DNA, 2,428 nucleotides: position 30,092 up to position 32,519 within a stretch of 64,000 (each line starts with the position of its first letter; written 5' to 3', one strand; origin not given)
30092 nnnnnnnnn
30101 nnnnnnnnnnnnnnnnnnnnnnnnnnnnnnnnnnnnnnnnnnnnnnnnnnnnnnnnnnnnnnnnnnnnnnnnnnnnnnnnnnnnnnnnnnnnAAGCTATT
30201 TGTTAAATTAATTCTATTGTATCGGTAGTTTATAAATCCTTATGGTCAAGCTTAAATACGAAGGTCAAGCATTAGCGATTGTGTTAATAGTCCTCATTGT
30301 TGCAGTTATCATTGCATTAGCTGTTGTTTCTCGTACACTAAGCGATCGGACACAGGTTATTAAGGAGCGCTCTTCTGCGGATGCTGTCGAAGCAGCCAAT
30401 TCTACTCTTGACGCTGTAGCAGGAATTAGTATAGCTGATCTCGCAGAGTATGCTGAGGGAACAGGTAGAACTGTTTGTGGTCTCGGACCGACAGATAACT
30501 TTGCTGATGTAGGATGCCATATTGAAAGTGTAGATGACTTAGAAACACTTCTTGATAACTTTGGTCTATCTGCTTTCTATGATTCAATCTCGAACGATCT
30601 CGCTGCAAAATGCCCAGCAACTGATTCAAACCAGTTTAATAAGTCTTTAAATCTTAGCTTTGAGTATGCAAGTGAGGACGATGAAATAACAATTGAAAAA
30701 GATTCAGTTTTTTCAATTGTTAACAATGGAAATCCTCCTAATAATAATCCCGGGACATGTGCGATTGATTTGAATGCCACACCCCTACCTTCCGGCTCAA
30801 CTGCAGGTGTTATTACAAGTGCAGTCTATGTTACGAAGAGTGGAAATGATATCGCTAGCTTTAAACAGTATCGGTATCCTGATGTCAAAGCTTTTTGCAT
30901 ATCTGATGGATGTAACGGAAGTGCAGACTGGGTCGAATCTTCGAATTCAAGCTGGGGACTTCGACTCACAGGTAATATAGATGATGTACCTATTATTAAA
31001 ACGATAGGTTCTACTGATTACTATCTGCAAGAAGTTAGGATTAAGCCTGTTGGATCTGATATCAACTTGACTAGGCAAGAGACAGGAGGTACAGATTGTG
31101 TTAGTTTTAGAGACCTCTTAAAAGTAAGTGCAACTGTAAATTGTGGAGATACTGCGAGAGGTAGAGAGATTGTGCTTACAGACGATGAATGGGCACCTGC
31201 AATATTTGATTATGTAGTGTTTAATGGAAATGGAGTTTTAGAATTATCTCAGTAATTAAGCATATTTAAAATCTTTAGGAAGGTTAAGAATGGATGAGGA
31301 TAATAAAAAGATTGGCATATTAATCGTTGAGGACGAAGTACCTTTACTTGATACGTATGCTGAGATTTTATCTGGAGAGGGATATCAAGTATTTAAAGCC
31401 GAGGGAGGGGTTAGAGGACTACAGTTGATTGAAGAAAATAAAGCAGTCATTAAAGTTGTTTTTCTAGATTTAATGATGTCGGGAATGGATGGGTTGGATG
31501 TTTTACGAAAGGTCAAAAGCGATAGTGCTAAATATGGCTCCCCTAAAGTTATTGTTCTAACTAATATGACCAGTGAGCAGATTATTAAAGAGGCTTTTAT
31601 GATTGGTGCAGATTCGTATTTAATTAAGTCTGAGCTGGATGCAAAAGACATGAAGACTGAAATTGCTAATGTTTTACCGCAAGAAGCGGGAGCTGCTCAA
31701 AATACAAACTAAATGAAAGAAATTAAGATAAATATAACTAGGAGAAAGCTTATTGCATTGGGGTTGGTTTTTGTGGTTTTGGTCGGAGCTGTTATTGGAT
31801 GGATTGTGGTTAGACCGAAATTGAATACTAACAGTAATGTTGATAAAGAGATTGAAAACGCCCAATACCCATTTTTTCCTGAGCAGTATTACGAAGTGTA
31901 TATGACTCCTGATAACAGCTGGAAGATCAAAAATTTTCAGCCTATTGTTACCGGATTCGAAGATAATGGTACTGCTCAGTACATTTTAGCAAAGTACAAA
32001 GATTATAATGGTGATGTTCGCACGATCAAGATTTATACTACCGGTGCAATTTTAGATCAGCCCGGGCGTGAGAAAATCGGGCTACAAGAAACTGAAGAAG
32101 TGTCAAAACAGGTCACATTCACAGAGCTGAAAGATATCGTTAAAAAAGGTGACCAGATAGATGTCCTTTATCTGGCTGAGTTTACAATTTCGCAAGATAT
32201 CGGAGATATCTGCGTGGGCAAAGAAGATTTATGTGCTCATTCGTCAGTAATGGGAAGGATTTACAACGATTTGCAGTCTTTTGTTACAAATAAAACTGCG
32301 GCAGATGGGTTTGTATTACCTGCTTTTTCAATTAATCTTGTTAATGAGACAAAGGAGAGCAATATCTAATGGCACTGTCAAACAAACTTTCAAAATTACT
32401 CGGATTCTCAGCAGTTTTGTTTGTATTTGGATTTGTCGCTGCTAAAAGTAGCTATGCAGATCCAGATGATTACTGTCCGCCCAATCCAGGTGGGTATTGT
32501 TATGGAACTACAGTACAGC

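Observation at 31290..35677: CheY-like regulator, membrane protein and a 1102-aa Cys-rich secreted protein inserted between the minor pilins and pilMNO (PilY1-position adhesin candidate)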

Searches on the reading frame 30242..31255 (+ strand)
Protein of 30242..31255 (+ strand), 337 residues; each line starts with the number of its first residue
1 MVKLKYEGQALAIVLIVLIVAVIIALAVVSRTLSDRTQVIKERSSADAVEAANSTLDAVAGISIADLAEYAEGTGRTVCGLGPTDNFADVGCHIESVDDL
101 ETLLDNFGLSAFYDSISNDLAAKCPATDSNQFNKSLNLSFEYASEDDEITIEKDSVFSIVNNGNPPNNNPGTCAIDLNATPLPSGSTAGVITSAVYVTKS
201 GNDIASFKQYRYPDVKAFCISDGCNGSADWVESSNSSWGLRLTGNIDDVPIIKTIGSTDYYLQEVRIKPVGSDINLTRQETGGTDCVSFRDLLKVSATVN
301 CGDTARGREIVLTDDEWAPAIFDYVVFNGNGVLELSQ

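Call 4: search_protein_families(library=pfam, proteins=[window:30242-31255:+], max_evalue=0.1)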
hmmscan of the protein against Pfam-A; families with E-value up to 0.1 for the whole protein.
window:30242-31255:+ (337 aa): 0 families

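Call 6: search_protein_families(library=ncbifam, proteins=[window:30242-31255:+], max_evalue=0.1)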
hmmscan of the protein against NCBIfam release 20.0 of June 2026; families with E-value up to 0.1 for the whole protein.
window:30242-31255:+ (337 aa): 1 family
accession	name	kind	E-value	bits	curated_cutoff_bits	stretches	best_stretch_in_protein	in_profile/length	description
NF051431.1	Rv0361_Cterm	subfamily_domain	0.032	14.4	37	1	10-70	6-61/140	Rv0361 family membrane protein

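Call 13: search_protein_families(library=phrogs, proteins=[window:30242-31255:+], max_evalue=0.1)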
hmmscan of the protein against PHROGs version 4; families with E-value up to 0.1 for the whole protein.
window:30242-31255:+ (337 aa): 0 families

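Call 60: search_solved_structures(query=A3, max_evalue=10)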
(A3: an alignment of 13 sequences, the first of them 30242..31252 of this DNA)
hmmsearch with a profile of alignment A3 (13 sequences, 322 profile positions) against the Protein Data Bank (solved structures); distinct sequences matched with E-value up to 10: 2.
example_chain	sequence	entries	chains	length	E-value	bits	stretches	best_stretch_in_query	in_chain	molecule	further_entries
5boa_A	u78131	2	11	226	0.61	12.3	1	191-269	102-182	Translation initiation factor 2 (IF-2 GTPase)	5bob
6yro_D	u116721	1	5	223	0.85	11.9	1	191-269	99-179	SadP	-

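Call 61: search_protein_families(library=pfam, alignment_id=A3, max_evalue=1)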
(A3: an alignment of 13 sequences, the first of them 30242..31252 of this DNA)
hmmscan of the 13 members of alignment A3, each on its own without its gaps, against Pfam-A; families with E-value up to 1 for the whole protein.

A. member 1, window:30242-31252:+ (337 aa): 3 families
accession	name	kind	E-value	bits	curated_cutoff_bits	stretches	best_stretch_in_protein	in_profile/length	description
PF16982.10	Flp1_like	-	0.15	12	33.5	1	8-29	6-27/49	Putative Flagellin, Flp1-like, domain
PF11293.13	DUF3094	-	0.25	11.5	27.1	1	14-34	32-52/55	Protein of unknown function (DUF3094)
PF13400.11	Tad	-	0.47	11.3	22.3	1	8-38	1-32/47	Putative Flp pilus-assembly TadE/G-like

B. families by the number of members that match (of 13 scanned): 15 families
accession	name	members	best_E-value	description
PF23924.1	DUF7263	3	0.16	Family of unknown function (DUF7263)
PF13314.11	DUF4083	2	0.031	Domain of unknown function (DUF4083)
PF11293.13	DUF3094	2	0.25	Protein of unknown function (DUF3094)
PF00420.29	Oxidored_q2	1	0.027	NADH-ubiquinone/plastoquinone oxidoreductase chain 4L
PF16409.10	DUF5017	1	0.055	Domain of unknown function (DUF5017)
PF11833.13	CPP1-like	1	0.056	Protein CHAPERONE-LIKE PROTEIN OF POR1-like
PF03707.21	MHYT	1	0.069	Bacterial signalling protein N terminal repeat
PF11368.13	DUF3169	1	0.07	Protein of unknown function (DUF3169)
PF16982.10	Flp1_like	1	0.15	Putative Flagellin, Flp1-like, domain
PF15048.11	OSTbeta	1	0.15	Organic solute transporter subunit beta protein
PF14341.11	PilX_N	1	0.21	PilX N-terminal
PF23560.1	GBD_Hemicentin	1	0.21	Hemicentin galactose-binding domain-like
PF20136.4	DUF6526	1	0.23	Family of unknown function (DUF6526)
PF20554.3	DUF6766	1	0.26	Domain of unknown function (DUF6766)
PF13400.11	Tad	1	0.47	Putative Flp pilus-assembly TadE/G-like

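Call 94: find_homologous_proteins(query=A3, max_evalue=0.001)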
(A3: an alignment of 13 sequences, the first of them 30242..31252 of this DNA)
Query A3 (13 sequences) (337 aa, profile of the alignment): 74 proteins with E <= 0.001 among 8000 candidates.
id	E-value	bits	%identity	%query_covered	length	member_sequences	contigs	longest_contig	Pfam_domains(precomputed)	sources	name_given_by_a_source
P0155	8.6e-130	451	29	97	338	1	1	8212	-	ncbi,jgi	-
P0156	1.2e-128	447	28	97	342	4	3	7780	-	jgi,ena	-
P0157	4.8e-127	442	29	97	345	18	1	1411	-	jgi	jgi:hypothetical protein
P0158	3.0e-126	439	28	97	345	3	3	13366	-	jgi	jgi:hypothetical protein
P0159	3.9e-126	439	26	97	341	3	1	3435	-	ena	-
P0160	8.2e-126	438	26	98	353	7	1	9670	-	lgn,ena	-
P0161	6.5e-125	435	27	98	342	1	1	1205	-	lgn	-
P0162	1.0e-124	434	27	97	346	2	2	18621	-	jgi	-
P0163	1.3e-124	434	29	98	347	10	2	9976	-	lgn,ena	-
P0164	5.0e-124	432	28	98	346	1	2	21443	-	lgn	-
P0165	7.5e-124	431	26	97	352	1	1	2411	-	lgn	-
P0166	1.7e-123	430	26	97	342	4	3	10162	-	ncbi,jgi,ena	jgi:hypothetical protein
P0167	1.1e-122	427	29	97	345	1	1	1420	-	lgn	-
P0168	1.6e-122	427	30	98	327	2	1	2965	-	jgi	jgi:hypothetical protein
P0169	2.5e-122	426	27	97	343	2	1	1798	-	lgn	-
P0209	1.6e-95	338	27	98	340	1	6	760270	-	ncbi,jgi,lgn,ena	jgi:hypothetical protein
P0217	6.0e-73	264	39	99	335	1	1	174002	-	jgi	jgi:type II secretory pathway pseudopilin PulG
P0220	7.2e-64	234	24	99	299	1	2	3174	-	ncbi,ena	-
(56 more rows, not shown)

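Call 95: find_encoding_contigs(protein=P0209, flank=8000, max_places=1)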
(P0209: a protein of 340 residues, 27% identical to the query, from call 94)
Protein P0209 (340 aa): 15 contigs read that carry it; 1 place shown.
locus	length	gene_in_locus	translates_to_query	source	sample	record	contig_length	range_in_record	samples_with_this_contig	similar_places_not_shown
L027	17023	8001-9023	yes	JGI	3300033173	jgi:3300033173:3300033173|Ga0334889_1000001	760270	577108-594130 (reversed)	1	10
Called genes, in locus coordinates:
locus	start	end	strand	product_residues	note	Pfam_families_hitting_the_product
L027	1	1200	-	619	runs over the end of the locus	PF01841:Transglut_core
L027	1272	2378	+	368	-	PF01926:MMR_HSR1, PF02421:FeoB_N, PF06071:YchF-GTPase_C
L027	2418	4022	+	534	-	-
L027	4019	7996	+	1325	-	PF04041:Glyco_hydro_130 (faint)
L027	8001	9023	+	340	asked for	-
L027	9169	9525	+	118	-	PF01250:Ribosomal_S6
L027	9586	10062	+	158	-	PF00436:SSB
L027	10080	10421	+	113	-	PF01084:Ribosomal_S18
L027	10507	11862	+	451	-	-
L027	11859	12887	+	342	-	-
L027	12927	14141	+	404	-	PF22694:CtpB_N-like, PF13180:PDZ_2, PF17820:PDZ_6, PF03572:Peptidase_S41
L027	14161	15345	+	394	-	PF00089:Trypsin, PF10459:Peptidase_S46 (faint), PF13365:Trypsin_2, PF13180:PDZ_2, PF17820:PDZ_6 (weak)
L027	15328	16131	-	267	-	PF05175:MTS, PF06325:PrmA (weak)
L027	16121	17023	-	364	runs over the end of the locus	PF03462:PCRF, PF00472:RF-1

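Call 96: find_encoding_contigs(protein=P0217, flank=8000, max_places=1)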
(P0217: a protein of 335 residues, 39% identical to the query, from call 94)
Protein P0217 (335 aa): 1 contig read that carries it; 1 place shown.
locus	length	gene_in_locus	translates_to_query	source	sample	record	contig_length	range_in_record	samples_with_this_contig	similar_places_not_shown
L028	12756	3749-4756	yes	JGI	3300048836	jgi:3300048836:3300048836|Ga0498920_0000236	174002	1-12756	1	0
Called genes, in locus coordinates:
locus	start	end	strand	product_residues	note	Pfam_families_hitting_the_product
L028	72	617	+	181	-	PF07963:N_methyl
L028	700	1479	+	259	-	PF06750:A24_N_bact, PF01478:Peptidase_A24 (weak)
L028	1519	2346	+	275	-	PF07963:N_methyl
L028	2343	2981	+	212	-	-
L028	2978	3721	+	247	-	-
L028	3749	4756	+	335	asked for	-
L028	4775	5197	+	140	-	PF00072:Response_reg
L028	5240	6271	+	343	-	PF11104:PilM_2, PF06723:MreB_Mbl (weak), PF14450:FtsA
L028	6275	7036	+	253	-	-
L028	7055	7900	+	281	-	-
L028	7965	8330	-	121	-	PF13083:KH_KhpA-B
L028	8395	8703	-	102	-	PF00886:Ribosomal_S16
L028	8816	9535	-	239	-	PF22935:RM44_endonuclase, PF14622:Ribonucleas_3_3, PF00636:Ribonuclease_3, PF00035:dsrm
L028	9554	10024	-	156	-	PF01029:NusB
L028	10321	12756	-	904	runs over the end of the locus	PF23569:NBD_SMAX1 (weak), PF00004:AAA, PF13401:AAA_22 (weak), PF17871:AAA_lid_9, PF06309:Torsin (weak), PF07724:AAA_2, PF07728:AAA_5, PF10431:ClpB_D2-small, +12 more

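Call 97: find_encoding_contigs(protein=P0220, flank=8000, max_places=1)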
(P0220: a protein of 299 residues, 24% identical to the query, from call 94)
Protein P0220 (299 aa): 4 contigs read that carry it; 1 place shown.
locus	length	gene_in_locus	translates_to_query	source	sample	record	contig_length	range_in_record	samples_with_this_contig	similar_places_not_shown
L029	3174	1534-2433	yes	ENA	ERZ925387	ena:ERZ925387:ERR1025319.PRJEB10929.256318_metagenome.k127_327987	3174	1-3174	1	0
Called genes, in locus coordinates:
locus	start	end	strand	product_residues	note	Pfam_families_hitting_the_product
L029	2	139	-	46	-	?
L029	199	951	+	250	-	PF00929:RNase_T, PF01612:DNA_pol_A_exo1, PF20600:ExoX-like_C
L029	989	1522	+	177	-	-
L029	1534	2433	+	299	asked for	-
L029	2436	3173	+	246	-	?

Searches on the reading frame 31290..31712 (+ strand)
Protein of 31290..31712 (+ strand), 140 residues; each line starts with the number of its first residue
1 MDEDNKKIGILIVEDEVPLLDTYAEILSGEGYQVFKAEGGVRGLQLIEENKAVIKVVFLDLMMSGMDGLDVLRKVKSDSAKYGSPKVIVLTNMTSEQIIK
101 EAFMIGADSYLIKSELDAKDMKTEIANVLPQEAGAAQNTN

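Call 4: search_protein_families(library=pfam, proteins=[window:31290-31712:+], max_evalue=0.1)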
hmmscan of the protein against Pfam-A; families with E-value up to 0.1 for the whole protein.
window:31290-31712:+ (140 aa): 2 families
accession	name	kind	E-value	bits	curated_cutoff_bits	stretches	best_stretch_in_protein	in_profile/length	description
PF00072.30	Response_reg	-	4.3e-20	72.4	30.2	1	10-122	1-107/111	Response regulator receiver domain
PF00215.30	OMPdecase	-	0.058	13.7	27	0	64-122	85-142/221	Orotidine 5'-phosphate decarboxylase / HUMPS family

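Call 6: search_protein_families(library=ncbifam, proteins=[window:31290-31712:+], max_evalue=0.1)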
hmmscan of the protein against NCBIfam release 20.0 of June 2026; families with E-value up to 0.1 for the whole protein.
window:31290-31712:+ (140 aa): 91 families (the best 25 are shown)
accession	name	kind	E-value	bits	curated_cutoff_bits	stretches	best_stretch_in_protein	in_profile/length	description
NF033120.0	vanR_FM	exception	2.4e-15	56.8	460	1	6-114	2-104/231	vancomycin resistance response regulator transcription factor, VanR-F/VanR-M family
TIGR02875.1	spore_0_A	equivalog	1.2e-14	54.2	200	1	6-129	1-122/262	sporulation transcription factor Spo0A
NF053854.1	RespRegPhoBBctds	equivalog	1.5e-14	53.9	270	1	10-134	1-120/225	two-component system response regulator PhoB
NF040534.1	resp_reg_YycF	equivalog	4.5e-14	52.3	340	1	10-114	3-101/231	response regulator YycF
NF052313.1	T9SS_RR_PorX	equivalog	6.3e-14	51.6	300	1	10-113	3-101/513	T9SS response regulator signal transducer PorX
NF045505.1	RR_RssB_Pseudo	equivalog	8.2e-14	51.4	700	1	5-117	3-110/394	two-component system response regulator RssB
TIGR02154.1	PhoB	equivalog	3.7e-13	49.3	296.2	1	9-114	4-106/226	phosphate regulon transcriptional regulator PhoB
NF007135.0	PRK09581.1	equivalog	6.7e-13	48.2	474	1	10-114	5-106/457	PleD family two-component system response regulator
NF007689.0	PRK10365.1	equivalog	3.6e-12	45.8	760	1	6-128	4-120/441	sigma-54-dependent response regulator transcription factor ZraR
NF033117.2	vanR_ACDEGLN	exception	4.4e-12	46.1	350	1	10-113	1-98/226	VanR-ABDEGLN family response regulator transcription factor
TIGR01387.1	cztR_silR_copR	subfamily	5.5e-12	45.8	279.2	1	10-128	1-113/218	heavy metal response regulator transcription factor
NF040689.1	MtrAB_MtrA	equivalog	1e-11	44.6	300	1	10-114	1-99/219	MtrAB system response regulator MtrA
NF041733.1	resp_reg_CseB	equivalog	1.1e-11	44.5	350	1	10-133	3-119/228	two-component system response regulator CseB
NF051850.1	RespRegRprY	equivalog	2.1e-11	43.7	370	1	6-131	3-122/234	response regulator transcription factor RprY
NF041734.1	resp_reg_RppA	equivalog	3.7e-11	42.8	250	1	10-114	3-104/229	two-component system response regulator RppA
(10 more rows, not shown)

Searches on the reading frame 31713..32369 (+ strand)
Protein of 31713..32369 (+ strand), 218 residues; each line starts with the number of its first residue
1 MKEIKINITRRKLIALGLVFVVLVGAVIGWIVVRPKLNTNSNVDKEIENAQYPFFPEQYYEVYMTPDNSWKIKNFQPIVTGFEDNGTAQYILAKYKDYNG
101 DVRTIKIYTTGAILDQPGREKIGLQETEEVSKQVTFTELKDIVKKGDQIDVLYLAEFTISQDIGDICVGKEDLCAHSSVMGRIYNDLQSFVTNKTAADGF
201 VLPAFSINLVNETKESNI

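Call 4: search_protein_families(library=pfam, proteins=[window:31713-32369:+], max_evalue=0.1)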
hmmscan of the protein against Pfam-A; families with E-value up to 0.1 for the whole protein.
window:31713-32369:+ (218 aa): 0 families

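Call 6: search_protein_families(library=ncbifam, proteins=[window:31713-32369:+], max_evalue=0.1)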
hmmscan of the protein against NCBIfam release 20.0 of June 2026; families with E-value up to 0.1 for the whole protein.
window:31713-32369:+ (218 aa): 1 family
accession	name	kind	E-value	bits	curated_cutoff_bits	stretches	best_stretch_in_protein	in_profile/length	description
TIGR00157.1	TIGR00157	equivalog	0.078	12.5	100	0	103-144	168-208/247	ribosome small subunit-dependent GTPase A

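Call 13: search_protein_families(library=phrogs, proteins=[window:31713-32369:+], max_evalue=0.1)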
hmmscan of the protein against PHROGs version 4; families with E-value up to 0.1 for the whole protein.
window:31713-32369:+ (218 aa): 1 family
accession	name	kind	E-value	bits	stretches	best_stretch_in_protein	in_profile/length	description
phrog_13188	-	unknown function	0.064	14.2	0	18-51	32-65/90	-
